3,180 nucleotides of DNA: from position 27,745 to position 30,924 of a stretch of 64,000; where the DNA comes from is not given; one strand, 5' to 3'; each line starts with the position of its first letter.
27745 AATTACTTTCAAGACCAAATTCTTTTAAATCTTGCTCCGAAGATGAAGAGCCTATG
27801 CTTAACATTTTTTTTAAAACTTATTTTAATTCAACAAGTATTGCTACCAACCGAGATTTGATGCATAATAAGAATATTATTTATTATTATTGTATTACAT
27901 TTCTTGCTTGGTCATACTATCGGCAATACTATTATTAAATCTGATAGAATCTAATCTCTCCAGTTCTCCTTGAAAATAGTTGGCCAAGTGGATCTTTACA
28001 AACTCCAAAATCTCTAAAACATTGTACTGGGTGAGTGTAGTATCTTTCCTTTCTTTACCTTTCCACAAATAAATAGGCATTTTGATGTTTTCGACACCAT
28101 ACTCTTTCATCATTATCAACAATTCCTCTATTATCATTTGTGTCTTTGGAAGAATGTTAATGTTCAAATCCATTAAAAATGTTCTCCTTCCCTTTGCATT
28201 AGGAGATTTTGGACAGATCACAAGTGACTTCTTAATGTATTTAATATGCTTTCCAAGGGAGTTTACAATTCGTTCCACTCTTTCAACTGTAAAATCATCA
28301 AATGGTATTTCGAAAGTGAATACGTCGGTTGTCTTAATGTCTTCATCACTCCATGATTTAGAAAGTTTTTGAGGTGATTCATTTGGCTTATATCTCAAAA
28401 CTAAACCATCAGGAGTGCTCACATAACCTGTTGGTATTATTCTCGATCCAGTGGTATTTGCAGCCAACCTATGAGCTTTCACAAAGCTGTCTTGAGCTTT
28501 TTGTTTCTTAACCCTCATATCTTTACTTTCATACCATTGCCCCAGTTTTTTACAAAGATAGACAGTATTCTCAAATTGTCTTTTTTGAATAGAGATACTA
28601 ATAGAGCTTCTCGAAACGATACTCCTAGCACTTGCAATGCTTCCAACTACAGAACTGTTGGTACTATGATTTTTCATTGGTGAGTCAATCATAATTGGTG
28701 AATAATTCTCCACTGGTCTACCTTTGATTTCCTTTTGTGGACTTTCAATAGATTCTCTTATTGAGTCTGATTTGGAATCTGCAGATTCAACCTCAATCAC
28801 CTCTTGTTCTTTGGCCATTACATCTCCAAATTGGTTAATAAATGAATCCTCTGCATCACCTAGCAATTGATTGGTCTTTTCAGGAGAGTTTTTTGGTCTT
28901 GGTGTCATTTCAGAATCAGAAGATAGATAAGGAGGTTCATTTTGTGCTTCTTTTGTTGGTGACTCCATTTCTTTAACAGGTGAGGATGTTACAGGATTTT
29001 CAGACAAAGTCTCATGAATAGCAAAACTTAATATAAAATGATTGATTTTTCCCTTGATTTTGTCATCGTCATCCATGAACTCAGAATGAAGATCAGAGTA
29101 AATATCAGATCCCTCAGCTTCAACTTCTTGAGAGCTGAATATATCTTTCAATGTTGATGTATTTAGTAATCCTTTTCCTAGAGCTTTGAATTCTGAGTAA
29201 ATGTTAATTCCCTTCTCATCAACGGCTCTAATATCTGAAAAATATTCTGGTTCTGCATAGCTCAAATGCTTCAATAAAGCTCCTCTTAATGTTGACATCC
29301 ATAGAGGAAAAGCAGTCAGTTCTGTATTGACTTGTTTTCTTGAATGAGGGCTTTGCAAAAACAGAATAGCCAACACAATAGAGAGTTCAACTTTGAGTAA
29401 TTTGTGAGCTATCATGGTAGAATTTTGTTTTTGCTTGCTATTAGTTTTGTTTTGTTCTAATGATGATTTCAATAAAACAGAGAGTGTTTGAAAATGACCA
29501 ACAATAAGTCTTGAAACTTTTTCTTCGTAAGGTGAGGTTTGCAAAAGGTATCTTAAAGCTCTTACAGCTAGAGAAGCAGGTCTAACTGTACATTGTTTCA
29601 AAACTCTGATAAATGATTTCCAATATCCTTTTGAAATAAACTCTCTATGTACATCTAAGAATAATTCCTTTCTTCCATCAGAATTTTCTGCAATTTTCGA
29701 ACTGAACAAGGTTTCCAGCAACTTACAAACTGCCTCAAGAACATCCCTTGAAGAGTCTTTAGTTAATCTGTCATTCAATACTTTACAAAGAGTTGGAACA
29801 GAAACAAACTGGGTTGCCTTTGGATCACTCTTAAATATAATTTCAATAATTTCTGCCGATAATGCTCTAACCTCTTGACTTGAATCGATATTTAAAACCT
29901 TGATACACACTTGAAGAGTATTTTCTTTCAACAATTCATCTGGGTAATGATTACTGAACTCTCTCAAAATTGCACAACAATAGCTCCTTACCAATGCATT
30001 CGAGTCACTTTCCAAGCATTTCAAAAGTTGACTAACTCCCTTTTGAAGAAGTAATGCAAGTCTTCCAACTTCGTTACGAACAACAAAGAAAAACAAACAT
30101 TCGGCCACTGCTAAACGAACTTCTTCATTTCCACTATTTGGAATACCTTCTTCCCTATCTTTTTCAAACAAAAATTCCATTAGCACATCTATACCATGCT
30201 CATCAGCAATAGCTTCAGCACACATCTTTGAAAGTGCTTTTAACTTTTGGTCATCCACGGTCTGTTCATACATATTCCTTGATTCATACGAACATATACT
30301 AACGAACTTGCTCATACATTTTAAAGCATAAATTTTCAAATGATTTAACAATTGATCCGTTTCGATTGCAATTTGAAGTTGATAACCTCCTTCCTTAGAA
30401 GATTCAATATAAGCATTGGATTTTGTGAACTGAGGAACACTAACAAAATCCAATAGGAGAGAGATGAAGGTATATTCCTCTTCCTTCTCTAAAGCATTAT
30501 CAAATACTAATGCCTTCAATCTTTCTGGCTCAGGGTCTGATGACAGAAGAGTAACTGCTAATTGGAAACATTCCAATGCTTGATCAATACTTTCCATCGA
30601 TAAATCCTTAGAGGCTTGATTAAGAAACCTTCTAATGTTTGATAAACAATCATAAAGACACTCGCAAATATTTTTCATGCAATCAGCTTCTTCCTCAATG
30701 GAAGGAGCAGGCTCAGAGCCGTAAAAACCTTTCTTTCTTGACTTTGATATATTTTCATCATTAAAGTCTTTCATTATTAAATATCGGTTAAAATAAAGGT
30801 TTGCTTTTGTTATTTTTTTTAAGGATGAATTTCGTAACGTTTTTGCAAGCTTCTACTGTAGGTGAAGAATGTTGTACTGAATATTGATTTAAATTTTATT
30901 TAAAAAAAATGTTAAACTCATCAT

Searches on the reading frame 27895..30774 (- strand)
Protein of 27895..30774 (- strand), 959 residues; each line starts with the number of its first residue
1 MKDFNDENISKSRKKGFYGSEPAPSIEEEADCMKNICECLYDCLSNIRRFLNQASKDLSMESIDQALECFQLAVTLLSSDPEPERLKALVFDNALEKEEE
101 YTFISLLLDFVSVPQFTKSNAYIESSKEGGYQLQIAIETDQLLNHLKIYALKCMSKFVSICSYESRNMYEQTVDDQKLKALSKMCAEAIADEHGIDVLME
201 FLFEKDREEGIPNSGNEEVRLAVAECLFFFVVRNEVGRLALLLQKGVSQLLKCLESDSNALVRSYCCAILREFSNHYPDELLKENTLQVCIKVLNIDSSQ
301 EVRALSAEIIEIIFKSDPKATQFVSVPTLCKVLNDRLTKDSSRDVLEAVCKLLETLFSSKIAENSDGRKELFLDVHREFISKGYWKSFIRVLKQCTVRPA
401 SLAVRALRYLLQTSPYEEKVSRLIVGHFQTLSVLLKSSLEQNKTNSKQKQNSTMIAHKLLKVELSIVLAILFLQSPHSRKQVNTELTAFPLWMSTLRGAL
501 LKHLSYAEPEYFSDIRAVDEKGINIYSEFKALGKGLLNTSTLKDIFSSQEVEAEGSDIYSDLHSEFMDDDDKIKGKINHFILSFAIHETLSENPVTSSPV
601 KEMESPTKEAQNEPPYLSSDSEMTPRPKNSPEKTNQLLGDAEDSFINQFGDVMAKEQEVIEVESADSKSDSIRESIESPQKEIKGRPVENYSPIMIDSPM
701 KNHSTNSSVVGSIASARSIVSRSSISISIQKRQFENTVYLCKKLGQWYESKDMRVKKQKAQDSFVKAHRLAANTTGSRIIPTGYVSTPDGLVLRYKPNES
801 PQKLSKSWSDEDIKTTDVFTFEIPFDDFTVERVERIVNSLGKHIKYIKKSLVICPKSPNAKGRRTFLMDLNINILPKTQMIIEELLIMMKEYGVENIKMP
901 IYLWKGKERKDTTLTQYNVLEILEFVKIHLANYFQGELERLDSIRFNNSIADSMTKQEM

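Call 29: search_protein_families(library=pfam, proteins=[window:27895-30774:-], max_evalue=0.01)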
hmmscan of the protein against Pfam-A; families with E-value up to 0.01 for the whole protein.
window:27895-30774:- (959 aa): 5 families
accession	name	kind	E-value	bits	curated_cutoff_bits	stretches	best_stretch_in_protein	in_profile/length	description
PF02985.28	HEAT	-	9.4e-07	29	23.5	0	248-276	3-30/31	HEAT repeat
PF13646.12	HEAT_2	-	0.00031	21.4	27.7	0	248-349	2-83/88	HEAT repeats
PF12530.14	DUF3730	-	0.0011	19.1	30.3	1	264-363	99-193/227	Focadhesin/RST1, DUF3730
PF12717.13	Cnd1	-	0.0036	17.8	26.4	1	245-349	58-157/162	non-SMC mitotic condensation complex subunit 1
PF23575.1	JAG1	-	0.0063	17.1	27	0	662-717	52-107/110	Protein jagged-1-like, predicted ferredoxin-like domain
